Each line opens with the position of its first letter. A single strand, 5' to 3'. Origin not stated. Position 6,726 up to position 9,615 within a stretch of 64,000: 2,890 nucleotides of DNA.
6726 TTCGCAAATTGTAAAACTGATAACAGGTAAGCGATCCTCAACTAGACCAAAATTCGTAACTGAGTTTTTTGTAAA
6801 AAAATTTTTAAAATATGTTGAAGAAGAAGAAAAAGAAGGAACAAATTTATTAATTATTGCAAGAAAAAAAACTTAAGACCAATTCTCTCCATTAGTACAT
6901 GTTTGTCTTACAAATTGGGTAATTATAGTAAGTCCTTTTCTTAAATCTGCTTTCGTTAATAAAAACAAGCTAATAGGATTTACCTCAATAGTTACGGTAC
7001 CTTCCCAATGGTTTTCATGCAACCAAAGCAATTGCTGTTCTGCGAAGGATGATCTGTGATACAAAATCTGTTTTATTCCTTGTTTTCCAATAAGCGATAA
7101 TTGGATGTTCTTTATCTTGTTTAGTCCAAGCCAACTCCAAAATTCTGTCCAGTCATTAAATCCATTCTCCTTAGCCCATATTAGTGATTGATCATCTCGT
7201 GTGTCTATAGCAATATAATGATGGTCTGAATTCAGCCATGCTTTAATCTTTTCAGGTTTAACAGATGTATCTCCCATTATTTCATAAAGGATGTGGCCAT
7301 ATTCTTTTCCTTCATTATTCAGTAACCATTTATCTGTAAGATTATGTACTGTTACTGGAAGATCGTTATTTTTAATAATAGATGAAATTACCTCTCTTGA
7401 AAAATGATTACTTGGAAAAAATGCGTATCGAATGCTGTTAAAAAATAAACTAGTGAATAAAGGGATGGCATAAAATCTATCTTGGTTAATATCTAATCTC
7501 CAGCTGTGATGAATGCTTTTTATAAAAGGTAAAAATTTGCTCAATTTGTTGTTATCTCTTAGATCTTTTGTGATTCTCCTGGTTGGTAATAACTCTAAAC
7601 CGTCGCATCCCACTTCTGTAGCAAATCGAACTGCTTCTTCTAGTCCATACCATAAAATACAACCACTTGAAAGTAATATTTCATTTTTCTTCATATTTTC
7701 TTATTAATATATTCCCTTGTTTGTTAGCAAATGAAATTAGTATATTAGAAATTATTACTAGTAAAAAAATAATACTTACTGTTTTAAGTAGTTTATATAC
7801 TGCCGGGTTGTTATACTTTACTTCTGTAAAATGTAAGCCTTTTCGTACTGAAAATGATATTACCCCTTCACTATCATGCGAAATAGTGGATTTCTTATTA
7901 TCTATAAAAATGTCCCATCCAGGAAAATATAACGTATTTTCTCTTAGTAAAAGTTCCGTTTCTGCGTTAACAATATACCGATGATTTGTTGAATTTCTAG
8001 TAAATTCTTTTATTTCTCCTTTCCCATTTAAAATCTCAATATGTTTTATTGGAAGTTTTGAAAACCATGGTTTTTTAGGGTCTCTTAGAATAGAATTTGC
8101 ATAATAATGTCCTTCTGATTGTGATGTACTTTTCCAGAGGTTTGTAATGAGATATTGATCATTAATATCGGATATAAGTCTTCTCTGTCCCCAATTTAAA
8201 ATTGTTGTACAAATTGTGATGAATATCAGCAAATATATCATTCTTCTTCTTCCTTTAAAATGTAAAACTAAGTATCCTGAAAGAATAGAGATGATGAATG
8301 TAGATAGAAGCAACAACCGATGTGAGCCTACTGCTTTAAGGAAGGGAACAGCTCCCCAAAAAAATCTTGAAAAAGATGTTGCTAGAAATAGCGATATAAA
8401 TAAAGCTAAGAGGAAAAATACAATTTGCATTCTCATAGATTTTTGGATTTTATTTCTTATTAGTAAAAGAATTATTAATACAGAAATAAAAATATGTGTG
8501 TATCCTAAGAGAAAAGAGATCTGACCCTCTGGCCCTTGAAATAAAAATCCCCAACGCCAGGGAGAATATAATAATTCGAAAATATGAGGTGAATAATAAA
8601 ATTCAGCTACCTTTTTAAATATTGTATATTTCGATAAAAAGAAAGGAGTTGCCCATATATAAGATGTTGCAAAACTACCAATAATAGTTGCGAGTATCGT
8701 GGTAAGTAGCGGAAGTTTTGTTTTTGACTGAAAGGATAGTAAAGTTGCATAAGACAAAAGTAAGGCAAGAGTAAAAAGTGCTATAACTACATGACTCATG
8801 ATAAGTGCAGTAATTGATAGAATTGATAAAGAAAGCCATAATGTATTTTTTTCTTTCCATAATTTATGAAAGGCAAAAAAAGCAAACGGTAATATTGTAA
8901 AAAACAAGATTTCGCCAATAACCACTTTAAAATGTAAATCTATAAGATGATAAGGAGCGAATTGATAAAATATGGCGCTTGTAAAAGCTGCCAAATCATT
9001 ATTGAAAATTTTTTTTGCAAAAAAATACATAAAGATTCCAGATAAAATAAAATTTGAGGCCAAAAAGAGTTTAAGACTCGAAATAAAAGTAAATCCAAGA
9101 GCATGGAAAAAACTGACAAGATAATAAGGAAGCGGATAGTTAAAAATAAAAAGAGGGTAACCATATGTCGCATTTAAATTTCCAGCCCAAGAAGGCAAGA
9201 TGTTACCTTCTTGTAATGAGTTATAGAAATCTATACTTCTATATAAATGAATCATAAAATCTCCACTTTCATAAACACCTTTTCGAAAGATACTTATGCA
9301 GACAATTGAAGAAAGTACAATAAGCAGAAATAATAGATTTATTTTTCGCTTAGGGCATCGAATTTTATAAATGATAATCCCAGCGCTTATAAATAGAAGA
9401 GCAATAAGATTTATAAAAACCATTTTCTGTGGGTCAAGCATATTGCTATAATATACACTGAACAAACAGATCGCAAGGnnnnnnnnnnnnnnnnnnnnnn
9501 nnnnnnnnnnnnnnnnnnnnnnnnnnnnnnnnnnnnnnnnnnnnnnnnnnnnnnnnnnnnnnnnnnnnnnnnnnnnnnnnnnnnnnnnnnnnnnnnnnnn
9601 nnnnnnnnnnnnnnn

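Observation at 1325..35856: Roughly 30 kb extracytoplasmic glycosylation locus built around GT2::GT-C fusion proteins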

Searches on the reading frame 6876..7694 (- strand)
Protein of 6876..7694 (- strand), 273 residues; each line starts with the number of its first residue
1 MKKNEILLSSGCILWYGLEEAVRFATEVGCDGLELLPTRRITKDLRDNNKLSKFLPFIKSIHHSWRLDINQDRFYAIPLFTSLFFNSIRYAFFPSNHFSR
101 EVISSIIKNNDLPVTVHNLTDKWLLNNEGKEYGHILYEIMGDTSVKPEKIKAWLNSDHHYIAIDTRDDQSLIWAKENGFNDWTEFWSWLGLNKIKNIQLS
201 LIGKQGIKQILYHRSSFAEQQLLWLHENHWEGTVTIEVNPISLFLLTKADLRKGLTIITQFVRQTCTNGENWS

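Call 5: search_protein_families(library=pfam, proteins=[window:6876-7694:-], max_evalue=0.01)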
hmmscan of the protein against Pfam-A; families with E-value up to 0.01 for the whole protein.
window:6876-7694:- (273 aa): 0 families

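Call 32: search_protein_families(library=ncbifam, proteins=[window:6876-7694:-], max_evalue=0.01)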
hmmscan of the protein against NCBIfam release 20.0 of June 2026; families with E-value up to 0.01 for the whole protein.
window:6876-7694:- (273 aa): 0 families

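Call 84: search_protein_families(library=pfam, proteins=[window:6876-7694:-], max_evalue=10)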
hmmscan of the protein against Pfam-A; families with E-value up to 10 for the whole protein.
window:6876-7694:- (273 aa): 0 families

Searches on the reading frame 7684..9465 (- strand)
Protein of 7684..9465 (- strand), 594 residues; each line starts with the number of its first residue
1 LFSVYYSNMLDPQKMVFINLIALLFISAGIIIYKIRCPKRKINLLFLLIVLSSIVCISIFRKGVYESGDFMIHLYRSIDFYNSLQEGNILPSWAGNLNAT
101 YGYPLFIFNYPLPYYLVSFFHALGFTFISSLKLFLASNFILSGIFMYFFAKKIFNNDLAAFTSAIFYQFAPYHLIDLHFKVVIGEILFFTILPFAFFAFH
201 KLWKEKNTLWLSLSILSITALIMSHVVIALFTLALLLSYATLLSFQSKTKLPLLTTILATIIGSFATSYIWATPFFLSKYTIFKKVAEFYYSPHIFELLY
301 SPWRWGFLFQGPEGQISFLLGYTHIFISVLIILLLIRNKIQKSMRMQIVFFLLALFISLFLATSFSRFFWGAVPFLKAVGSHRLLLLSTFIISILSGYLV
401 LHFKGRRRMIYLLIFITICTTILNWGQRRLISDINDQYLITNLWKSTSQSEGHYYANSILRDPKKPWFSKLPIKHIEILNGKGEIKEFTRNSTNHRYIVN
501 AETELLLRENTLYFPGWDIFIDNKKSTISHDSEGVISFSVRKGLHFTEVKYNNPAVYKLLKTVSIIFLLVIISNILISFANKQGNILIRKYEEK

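Call 5: search_protein_families(library=pfam, proteins=[window:7684-9465:-], max_evalue=0.01)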
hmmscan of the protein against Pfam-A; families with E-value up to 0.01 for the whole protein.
window:7684-9465:- (594 aa): 2 families
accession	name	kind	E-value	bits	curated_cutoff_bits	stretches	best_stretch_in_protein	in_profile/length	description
PF10131.15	PTPS_related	-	3.9e-08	32.7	26.4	1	110-420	4-299/621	6-pyruvoyl-tetrahydropterin synthase related domain; membrane protein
PF13231.12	PMT_2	-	0.00082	20.1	26.1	1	111-271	4-160/160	Dolichyl-phosphate-mannose-protein mannosyltransferase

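Call 32: search_protein_families(library=ncbifam, proteins=[window:7684-9465:-], max_evalue=0.01)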
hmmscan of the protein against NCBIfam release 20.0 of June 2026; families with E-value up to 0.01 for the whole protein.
window:7684-9465:- (594 aa): 0 families
